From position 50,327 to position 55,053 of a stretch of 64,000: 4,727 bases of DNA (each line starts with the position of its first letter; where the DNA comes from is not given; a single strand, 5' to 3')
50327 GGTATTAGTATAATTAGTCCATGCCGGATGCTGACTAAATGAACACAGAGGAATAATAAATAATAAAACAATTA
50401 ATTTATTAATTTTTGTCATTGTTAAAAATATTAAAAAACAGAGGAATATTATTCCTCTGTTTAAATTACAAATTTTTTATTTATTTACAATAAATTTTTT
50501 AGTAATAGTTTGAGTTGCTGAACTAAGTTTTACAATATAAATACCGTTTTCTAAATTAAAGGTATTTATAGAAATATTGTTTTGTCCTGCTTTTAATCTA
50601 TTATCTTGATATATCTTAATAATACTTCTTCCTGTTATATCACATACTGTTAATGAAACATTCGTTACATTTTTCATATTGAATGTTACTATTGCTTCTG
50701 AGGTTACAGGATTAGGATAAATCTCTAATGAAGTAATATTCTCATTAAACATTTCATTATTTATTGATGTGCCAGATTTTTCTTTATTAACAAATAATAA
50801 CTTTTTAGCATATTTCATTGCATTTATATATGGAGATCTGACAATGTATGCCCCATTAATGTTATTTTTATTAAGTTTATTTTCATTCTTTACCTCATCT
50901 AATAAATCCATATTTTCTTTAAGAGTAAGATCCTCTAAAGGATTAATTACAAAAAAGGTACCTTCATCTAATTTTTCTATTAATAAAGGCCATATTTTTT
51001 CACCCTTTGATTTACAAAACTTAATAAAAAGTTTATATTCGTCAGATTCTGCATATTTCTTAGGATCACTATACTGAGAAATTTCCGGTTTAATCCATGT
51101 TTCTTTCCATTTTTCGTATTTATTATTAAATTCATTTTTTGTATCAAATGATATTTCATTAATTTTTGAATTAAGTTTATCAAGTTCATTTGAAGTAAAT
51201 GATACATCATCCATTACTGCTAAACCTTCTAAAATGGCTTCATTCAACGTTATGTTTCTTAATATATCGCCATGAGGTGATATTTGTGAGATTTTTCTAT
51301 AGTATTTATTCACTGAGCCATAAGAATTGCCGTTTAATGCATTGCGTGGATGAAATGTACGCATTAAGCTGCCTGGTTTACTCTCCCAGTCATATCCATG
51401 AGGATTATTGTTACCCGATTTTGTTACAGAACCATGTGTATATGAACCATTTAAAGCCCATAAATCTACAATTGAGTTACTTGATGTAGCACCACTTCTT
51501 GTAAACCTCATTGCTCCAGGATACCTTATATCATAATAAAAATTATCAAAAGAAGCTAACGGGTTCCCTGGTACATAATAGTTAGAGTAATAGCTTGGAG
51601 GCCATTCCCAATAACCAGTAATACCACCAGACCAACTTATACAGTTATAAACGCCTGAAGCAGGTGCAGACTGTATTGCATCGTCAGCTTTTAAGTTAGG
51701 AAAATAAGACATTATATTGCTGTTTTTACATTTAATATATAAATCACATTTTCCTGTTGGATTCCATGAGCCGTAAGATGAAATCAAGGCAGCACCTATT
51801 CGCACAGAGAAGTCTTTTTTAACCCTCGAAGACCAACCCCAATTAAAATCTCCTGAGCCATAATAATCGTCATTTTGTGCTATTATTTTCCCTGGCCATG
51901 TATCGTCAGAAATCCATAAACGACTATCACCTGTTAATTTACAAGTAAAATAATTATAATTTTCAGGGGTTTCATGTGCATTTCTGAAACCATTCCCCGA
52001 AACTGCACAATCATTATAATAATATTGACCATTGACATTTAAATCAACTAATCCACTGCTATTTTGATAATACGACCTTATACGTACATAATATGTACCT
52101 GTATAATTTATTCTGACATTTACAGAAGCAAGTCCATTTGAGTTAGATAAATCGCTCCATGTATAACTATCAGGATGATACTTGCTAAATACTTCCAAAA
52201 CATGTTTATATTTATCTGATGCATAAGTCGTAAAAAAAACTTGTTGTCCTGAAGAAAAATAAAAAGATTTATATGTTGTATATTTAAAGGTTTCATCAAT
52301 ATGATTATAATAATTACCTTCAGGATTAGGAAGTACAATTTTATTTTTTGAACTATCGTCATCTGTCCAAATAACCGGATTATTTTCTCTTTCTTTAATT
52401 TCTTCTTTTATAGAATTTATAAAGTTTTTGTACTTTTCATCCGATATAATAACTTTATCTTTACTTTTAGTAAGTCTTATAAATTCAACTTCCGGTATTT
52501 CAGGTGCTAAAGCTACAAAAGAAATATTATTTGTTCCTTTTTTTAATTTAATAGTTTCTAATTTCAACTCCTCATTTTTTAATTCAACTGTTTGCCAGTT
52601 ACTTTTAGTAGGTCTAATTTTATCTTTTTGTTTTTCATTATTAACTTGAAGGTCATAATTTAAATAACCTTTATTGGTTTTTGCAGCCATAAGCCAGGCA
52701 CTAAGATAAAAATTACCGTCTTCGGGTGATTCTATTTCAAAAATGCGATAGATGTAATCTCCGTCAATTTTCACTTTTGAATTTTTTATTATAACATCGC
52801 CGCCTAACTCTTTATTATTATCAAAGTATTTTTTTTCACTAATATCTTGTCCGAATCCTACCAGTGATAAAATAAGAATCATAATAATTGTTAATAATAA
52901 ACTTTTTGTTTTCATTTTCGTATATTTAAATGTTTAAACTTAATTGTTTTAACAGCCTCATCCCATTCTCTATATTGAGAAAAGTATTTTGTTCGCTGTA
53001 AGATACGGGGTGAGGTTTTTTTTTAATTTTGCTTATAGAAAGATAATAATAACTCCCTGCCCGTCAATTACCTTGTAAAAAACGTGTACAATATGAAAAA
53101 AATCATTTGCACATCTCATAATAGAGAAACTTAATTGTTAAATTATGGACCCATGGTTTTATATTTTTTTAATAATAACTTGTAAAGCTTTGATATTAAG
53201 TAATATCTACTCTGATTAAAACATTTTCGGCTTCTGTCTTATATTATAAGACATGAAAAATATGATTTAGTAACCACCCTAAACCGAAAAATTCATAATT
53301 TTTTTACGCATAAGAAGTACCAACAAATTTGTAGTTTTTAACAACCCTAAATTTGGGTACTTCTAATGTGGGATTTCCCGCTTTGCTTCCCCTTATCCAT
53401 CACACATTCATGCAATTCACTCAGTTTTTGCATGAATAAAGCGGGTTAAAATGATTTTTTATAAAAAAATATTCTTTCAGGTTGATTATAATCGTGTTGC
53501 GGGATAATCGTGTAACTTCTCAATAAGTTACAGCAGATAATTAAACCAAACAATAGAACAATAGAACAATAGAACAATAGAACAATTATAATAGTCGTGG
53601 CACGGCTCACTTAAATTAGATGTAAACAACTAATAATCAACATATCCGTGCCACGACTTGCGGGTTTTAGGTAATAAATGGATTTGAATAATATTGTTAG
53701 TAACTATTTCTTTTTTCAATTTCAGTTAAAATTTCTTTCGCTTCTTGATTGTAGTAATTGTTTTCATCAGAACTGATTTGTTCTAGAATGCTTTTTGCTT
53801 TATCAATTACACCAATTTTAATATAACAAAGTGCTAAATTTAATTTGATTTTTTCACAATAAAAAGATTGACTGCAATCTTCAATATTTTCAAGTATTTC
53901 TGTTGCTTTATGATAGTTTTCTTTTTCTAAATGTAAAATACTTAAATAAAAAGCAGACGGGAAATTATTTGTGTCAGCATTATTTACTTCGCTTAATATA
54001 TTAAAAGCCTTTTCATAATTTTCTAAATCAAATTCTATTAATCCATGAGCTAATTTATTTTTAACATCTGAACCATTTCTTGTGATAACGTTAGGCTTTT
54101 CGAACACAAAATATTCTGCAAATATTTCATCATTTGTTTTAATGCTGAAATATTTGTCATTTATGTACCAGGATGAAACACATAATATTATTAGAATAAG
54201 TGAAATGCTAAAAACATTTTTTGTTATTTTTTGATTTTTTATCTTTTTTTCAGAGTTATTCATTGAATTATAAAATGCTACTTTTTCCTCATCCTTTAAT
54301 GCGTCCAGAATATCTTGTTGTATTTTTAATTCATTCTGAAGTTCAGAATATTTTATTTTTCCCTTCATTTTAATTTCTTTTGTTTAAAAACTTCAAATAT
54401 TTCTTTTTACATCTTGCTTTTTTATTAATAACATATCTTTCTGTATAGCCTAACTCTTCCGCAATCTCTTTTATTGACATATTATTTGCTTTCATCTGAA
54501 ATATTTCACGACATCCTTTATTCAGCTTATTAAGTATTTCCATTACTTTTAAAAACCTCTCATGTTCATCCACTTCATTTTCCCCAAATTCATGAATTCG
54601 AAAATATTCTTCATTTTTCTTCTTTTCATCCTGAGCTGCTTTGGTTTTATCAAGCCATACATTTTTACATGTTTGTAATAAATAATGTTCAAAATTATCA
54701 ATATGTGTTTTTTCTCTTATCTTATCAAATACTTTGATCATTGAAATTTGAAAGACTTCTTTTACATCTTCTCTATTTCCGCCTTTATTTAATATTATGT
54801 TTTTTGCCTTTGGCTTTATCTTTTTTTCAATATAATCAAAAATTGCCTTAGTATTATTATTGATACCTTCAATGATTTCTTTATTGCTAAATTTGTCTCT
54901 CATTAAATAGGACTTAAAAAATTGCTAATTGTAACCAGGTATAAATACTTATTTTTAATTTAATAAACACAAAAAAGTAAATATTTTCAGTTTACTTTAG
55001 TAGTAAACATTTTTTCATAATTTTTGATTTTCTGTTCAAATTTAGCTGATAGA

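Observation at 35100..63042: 27.6-kb co-oriented array of ~13 gene units, each followed by a member of one mosaic repeat superfamily (cassette-array-like)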

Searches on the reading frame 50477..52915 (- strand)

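Call 11: search_protein_families(library=pfam, proteins=[window:50477-52915:-], max_evalue=0.01)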
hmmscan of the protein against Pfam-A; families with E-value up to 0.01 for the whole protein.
window:50477-52915:- (812 aa): 2 families
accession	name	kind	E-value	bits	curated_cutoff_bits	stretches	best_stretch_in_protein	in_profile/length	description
PF24738.1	DUF7689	-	1.9e-21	77.4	22.6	1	416-540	3-118/118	Domain of unknown function (DUF7689)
PF18962.6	Por_Secre_tail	-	1.9e-14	54.1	27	1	732-810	1-75/75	Secretion system C-terminal sorting domain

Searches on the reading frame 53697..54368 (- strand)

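Call 11: search_protein_families(library=pfam, proteins=[window:53697-54368:-], max_evalue=0.01)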
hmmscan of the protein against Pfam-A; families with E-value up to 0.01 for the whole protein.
window:53697-54368:- (223 aa): 9 families
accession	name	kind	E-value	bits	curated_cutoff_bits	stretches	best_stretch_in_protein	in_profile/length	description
PF14559.12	TPR_19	-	3.5e-08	34.1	25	1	173-204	26-57/68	Tetratricopeptide repeat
PF12895.13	ANAPC3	-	6.5e-06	26.8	27.2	1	116-197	3-81/82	Anaphase-promoting complex, cyclosome, subunit 3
PF17004.11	SRP_TPR_like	-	0.00019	21.9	35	0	90-132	55-97/109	Putative TPR-like repeat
PF13174.12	TPR_6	-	0.00042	21.2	26.3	0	176-198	4-26/33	Tetratricopeptide repeat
PF20308.4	TPR-S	-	0.0013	19.7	27.6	1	151-220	1-63/102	Tetratricopeptide Repeats-Sensor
PF25063.1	ARM_TT21_C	-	0.0017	18.7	35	1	116-217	35-138/209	Tetratricopeptide repeat protein 21 C-terminal ARM domain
PF13424.12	TPR_12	-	0.0063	17.1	30.1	0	115-160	23-69/77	Tetratricopeptide repeat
PF25058.1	ARM_TT21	-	0.0075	16.7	27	0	146-217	67-137/155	Tetratricopeptide repeat protein 21 ARM repeat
PF21545.3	T7SS_EccA1_N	-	0.009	15.8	27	0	105-202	102-198/272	T7SS, ESX-1 secretion system protein EccA1, N-terminal domain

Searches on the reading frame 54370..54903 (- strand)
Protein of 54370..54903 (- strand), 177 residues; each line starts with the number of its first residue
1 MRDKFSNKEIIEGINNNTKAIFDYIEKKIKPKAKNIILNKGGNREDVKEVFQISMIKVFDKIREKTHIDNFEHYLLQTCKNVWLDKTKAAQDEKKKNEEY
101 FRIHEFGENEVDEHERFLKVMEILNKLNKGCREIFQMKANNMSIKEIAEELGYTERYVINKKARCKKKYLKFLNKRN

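Call 11: search_protein_families(library=pfam, proteins=[window:54370-54903:-], max_evalue=0.01)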
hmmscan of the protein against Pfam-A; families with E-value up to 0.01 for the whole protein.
window:54370-54903:- (177 aa): 5 families
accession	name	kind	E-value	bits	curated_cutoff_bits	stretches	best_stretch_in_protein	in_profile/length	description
PF08281.18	Sigma70_r4_2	-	2.9e-07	30.5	25.7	1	119-162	3-47/54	Sigma-70, region 4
PF04542.20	Sigma70_r2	-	0.00064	19.9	24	1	30-89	6-67/71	Sigma-70 region 2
PF19889.5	DUF6362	-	0.00078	20.2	31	1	80-156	12-85/98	Domain of unknown function (DUF6362)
PF17482.7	Phage_sheath_1C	-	0.0016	18.9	26.9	0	16-73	9-66/104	Phage tail sheath C-terminal domain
PF13936.12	HTH_38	-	0.0096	16.1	27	0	133-153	12-32/44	Helix-turn-helix domain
